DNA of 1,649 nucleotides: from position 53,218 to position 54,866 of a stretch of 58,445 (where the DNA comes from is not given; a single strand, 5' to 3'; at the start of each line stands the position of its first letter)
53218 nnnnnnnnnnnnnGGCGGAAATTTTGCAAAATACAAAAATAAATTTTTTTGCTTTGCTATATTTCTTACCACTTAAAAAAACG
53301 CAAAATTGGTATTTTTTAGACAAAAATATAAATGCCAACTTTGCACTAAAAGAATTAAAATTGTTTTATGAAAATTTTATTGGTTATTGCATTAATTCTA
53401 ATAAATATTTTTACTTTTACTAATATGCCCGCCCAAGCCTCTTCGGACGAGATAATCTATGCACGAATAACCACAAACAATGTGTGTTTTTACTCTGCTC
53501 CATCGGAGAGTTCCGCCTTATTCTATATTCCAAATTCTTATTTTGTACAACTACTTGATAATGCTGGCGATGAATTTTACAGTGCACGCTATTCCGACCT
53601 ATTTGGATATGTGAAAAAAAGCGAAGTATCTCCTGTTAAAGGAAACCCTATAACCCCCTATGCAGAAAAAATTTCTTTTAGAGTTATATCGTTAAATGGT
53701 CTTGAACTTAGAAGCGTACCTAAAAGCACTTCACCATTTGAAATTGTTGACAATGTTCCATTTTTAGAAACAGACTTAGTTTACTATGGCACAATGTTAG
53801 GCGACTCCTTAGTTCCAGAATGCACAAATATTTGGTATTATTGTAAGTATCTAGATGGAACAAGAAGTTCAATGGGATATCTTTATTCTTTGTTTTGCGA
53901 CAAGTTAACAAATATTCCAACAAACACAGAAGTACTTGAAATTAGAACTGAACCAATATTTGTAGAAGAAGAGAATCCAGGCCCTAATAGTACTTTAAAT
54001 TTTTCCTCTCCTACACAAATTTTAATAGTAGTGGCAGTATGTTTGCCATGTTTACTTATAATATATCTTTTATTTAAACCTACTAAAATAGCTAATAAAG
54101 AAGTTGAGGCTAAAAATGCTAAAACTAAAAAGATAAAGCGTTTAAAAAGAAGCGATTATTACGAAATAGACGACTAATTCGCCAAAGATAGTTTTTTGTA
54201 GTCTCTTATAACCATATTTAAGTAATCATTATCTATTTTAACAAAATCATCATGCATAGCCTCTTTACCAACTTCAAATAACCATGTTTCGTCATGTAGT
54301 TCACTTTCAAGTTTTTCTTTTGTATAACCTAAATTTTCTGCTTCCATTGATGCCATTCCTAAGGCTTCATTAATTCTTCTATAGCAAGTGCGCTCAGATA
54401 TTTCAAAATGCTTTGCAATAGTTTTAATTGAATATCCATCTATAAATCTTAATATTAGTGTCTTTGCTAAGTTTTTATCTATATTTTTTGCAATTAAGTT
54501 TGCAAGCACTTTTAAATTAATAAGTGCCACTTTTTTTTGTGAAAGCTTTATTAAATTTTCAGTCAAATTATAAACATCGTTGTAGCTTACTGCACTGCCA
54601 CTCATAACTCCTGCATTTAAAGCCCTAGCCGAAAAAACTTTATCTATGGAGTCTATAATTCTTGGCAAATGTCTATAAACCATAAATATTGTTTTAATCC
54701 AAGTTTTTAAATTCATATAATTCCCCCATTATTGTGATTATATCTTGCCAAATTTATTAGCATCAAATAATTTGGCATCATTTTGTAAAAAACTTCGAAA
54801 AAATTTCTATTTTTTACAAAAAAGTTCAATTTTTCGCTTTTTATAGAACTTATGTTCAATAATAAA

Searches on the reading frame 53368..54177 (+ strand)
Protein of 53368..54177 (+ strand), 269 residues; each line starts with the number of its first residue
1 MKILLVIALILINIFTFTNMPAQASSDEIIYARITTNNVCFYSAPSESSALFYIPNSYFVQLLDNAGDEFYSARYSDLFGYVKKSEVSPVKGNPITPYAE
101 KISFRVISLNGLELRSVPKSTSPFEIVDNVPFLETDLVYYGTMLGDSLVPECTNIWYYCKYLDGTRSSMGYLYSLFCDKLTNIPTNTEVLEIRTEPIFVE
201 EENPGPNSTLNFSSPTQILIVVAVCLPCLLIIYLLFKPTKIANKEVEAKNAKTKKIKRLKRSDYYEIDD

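Call 7: search_protein_families(library=pfam, proteins=[window:53368-54177:+], max_evalue=0.01)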
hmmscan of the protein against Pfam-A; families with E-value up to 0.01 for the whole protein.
window:53368-54177:+ (269 aa): 1 family
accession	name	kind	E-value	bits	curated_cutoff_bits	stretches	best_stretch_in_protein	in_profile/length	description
PF02950.22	Conotoxin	-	0.0016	19.8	25.1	0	225-261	2-37/75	Conotoxin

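Call 8: search_protein_families(library=phrogs, proteins=[window:53368-54177:+], max_evalue=0.001)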
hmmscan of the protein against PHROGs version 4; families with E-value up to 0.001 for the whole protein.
window:53368-54177:+ (269 aa): 0 families

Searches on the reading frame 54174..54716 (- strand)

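Call 7: search_protein_families(library=pfam, proteins=[window:54174-54716:-], max_evalue=0.01)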
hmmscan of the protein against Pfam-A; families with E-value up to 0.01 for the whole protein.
window:54174-54716:- (180 aa): 10 families
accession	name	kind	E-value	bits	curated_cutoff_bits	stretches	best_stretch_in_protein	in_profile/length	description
PF08281.18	Sigma70_r4_2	-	1.5e-06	28.2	25.7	1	87-119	19-51/54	Sigma-70, region 4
PF07638.17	Sigma70_ECF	-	3e-06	27.7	21.1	1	64-116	122-173/185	ECF sigma factor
PF13384.12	HTH_23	-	7.6e-05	22.9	24.6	1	88-116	11-39/50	Homeodomain-like domain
PF13518.12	HTH_28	-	8.6e-05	23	25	1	87-116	5-34/52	Helix-turn-helix domain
PF02796.21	HTH_7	-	0.00084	19.9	23.8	1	80-113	7-40/45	Helix-turn-helix domain of resolvase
PF13730.12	HTH_36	-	0.003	17.8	25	0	93-117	21-48/55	Helix-turn-helix domain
PF07374.17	DUF1492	-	0.0032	18.1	21.5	1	30-118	5-95/100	Protein of unknown function (DUF1492)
PF04545.22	Sigma70_r4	-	0.0053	16.7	24.1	0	87-119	13-45/50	Sigma-70, region 4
PF13542.12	HTH_Tnp_ISL3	-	0.0058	16.5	27.4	0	88-117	21-49/51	Helix-turn-helix domain of transposase family ISL3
PF13189.12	Cytidylate_kin2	-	0.0072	17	28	0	78-142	14-80/176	Cytidylate kinase-like family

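Call 8: search_protein_families(library=phrogs, proteins=[window:54174-54716:-], max_evalue=0.001)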
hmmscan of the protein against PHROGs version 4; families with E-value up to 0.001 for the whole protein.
window:54174-54716:- (180 aa): 3 families
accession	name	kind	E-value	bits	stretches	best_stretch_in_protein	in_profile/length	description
phrog_36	-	transcription regulation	1e-07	32.8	1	42-136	100-197/220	transcriptional regulator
phrog_1740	-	transcription regulation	0.00018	21.2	1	80-119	170-209/567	RNA polymerase sigma factor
phrog_79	-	transcription regulation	0.00036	21.2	1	71-124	83-135/156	anti-termination protein Q-like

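Call 54: search_protein_families(library=ncbifam, proteins=[window:54174-54716:-], max_evalue=0.01)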
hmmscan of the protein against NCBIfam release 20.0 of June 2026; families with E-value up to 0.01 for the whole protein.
window:54174-54716:- (180 aa): 7 families
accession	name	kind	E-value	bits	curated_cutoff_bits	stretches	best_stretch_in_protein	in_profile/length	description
TIGR02937.1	sigma70-ECF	superfamily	5e-05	23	42.9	1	60-120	100-159/165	sigma-70 family RNA polymerase sigma factor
TIGR02999.1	Sig-70_X6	subfamily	0.0006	19.7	126.15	1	71-117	129-173/183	ECF-type sigma factor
NF007217.0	PRK09639.1-1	equivalog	0.0016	18.2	239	1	70-110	111-149/194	RNA polymerase sigma factor SigX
NF009174.0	PRK12522.1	equivalog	0.004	17.2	217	1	3-119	54-160/175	RNA polymerase sigma factor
NF009195.0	PRK12543.1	subfamily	0.0089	15.5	197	0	56-129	109-181/192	RNA polymerase sigma factor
NF006900.1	PRK09390.1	equivalog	0.0096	15.5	255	0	88-129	151-190/203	response regulator FixJ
NF001069.0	PRK00118.1-5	equivalog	0.0098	16.2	194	0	89-139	29-79/110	putative DNA-binding protein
